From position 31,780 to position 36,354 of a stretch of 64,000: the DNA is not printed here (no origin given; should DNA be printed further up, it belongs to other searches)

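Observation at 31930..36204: Giant (1424 aa) AT-rich secreted protein built from ~60-aa tandem repeats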

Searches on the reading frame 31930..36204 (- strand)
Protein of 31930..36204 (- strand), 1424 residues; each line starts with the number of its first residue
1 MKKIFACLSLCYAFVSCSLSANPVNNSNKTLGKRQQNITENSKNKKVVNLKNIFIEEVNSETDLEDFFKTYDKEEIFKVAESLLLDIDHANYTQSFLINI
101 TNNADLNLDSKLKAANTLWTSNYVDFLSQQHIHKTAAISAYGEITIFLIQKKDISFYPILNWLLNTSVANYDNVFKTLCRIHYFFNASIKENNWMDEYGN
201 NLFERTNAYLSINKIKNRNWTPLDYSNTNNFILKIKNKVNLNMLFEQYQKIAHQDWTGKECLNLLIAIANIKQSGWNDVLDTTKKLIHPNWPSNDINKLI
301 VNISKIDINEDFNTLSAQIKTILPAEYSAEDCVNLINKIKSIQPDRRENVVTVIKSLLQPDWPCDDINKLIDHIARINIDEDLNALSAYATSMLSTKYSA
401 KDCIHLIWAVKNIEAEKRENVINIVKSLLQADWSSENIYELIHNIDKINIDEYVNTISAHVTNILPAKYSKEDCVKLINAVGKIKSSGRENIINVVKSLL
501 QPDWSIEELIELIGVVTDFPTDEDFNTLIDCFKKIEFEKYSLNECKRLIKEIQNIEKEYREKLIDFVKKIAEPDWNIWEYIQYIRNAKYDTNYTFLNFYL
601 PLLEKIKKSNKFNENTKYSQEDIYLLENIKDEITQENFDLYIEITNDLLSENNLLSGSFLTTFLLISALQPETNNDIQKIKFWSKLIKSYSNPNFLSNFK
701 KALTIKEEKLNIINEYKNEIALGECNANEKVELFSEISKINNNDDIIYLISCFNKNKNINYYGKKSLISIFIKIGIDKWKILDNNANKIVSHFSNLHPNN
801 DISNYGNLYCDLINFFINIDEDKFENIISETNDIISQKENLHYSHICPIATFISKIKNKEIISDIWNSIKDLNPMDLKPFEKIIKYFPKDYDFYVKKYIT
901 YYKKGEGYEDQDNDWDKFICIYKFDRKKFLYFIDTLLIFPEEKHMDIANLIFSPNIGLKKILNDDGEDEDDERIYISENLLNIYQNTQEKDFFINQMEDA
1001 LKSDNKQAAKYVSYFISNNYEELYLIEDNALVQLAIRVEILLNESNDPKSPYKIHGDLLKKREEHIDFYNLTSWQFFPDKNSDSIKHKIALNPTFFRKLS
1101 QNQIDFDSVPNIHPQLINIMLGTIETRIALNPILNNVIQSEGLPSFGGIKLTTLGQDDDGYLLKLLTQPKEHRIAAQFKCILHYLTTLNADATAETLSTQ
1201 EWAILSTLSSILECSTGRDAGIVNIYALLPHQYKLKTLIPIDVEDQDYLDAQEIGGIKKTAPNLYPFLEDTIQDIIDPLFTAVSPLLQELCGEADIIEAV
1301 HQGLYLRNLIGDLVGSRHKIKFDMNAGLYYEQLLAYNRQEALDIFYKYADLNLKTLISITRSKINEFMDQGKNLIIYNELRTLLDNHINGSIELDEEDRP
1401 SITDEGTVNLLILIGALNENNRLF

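Call 3: search_protein_families(library=pfam, proteins=[window:31930-36204:-], max_evalue=1)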
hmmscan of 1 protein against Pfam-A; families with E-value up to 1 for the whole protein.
window:31930-36204:- (1424 aa): 2 families
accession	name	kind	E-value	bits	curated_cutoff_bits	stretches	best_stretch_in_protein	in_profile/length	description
PF17776.6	NLRC4_HD2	-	0.13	13.2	33.1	0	411-445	76-110/121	NLRC4 helical domain HD2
PF00611.28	FCH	-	0.19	12.5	27.8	1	532-572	6-46/78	Fes/CIP4, and EFC/F-BAR homology domain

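Call 4: search_protein_families(library=ncbifam, proteins=[window:31930-36204:-], max_evalue=1)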
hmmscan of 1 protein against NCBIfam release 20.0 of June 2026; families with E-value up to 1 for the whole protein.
window:31930-36204:- (1424 aa): 1 family
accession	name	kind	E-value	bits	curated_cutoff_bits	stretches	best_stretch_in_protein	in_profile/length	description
NF052661.1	ESXSecYukDBac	equivalog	0.23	11.4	100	1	394-420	21-47/79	ESX secretion system protein YukD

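Call 7: find_homologous_proteins(query=window:31930-36204:-, max_evalue=0.001)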
Query window:31930-36204:- (1424 aa): 1 proteins with E <= 0.001 among 8000 candidates.
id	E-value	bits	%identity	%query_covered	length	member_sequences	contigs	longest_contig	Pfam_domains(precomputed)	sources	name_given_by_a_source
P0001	0.0e+0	3185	100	100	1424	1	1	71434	-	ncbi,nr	ncbi:MAG: hypothetical protein Q8L85_09935 [Alphaproteobacteria bacterium]|nr:hypothetical protein [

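Call 11: search_solved_structures(query=window:31933-36204:-, max_evalue=1, show_alignments=2)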
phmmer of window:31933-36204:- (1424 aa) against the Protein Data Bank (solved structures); distinct sequences matched with E-value up to 1: 1.
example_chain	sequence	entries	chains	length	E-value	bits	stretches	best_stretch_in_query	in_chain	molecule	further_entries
6ynx_q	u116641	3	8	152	0.11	13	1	1099-1176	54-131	ATPTT11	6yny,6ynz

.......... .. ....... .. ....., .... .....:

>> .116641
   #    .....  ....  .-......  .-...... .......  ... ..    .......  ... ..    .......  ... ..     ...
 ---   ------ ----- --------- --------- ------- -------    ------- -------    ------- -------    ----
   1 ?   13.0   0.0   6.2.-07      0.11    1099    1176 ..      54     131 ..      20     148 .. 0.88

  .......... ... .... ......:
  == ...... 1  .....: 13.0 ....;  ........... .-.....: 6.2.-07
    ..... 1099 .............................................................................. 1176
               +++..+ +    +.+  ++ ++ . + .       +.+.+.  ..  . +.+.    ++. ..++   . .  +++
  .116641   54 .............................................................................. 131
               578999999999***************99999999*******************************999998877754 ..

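Call 12: search_protein_families(library=padloc, proteins=[window:31930-36204:-], max_evalue=1)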
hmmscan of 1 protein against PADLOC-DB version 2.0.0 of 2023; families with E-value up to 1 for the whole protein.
window:31930-36204:- (1424 aa): 0 families

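Call 29: search_protein_representatives(protein=window:31933-35532:-)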
Query: 1200 residues. Proteins with E-value up to 0.001 (for the whole library): 308; up to 1e-10: 145; up to 1e-30: 21. The best 150 are listed.
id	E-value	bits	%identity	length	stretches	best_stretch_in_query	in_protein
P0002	1.6e-201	688.4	79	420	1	371-790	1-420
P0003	4.7e-104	365.6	49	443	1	766-1200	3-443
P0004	2.2e-98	346.8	37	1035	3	771-1200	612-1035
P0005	3.4e-95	336.3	46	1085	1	752-1200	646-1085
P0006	1.4e-92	327.6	35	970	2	774-1199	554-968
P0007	6.5e-91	322.1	44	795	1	766-1200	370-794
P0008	1.4e-86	307.8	43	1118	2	752-1200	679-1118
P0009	2.5e-77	277.1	36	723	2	738-1146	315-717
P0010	1.2e-74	268.2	36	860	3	752-1200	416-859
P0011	7.3e-48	179.5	28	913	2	759-1193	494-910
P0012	6.0e-45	169.9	26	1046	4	762-1192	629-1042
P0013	4.2e-39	150.5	33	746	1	776-1197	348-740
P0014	2.4e-38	148.0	33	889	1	793-1194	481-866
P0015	2.6e-38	147.9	33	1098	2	815-1147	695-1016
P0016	5.4e-37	143.5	45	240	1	935-1148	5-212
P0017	5.1e-34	133.7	26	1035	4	780-1124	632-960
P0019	3.0e-32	127.8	33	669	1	800-1200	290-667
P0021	3.0e-31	124.5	25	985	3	752-1176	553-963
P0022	4.4e-31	124.0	31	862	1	774-1195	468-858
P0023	5.5e-30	120.3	33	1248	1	790-1197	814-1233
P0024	1.4e-28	115.6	31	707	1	565-1193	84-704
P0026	2.3e-27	111.6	32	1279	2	769-1124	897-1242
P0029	2.0e-26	108.6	27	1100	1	748-1195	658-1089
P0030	2.9e-26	108.0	26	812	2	765-1193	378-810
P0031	5.5e-25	103.8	26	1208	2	943-1194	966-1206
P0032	1.3e-24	102.5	32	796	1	773-1194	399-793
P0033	2.1e-24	101.9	30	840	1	768-1189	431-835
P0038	1.5e-23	99.0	29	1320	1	793-1197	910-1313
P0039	1.6e-23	98.9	29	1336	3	746-1200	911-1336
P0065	1.0e-17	79.7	27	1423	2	748-1126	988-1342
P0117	1.0e-12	63.1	36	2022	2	1027-1125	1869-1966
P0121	1.8e-12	62.3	22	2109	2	40-206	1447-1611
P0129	5.5e-12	60.7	23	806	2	42-300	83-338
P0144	6.1e-11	57.3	23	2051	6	653-1150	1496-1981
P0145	6.3e-11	57.2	27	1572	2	930-1193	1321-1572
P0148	1.2e-10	56.3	26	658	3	951-1192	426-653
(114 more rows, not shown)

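Call 41: search_protein_families(library=pfam, alignment_id=A2, max_evalue=0.001)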
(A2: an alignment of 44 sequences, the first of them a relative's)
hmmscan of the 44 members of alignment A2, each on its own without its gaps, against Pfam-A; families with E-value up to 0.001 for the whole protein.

A. member 1, P0004 (1035 aa): 0 families

B. families by the number of members that match (of 44 scanned): 23 families
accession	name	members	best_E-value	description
PF08238.18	Sel1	3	6.4e-41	Sel1 repeat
PF23310.1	TPR_27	2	7.3e-08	Plant tetratrico peptide repeats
PF10410.14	DnaB_bind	2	1.1e-06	DnaB-helicase binding domain of primase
PF13432.12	TPR_16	2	0.00051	Tetratricopeptide repeat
PF13306.12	LRR_5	1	6.6e-19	BspA type Leucine rich repeat region (6 copies)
PF13855.12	LRR_8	1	8.8e-13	Leucine rich repeat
PF03224.20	V-ATPase_H_N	1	8.8e-12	V-ATPase subunit H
PF02541.22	Ppx-GppA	1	3.1e-08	Ppx/GppA phosphatase family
PF23952.1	LRR_EndoS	1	4.3e-08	Endo-beta-N-acetylglucosaminidase EndoS LRR domain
PF16113.10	ECH_2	1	6.3e-07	Enoyl-CoA hydratase/isomerase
PF25000.1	DUF7779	1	6.8e-07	Domain of unknown function (DUF7779)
PF13646.12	HEAT_2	1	2.8e-06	HEAT repeats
PF24768.1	ARM_ARMC5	1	3.1e-06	ARMC5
PF13637.12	Ank_4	1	3.7e-06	Ankyrin repeats (many copies)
PF00023.36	Ank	1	1.4e-05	Ankyrin repeat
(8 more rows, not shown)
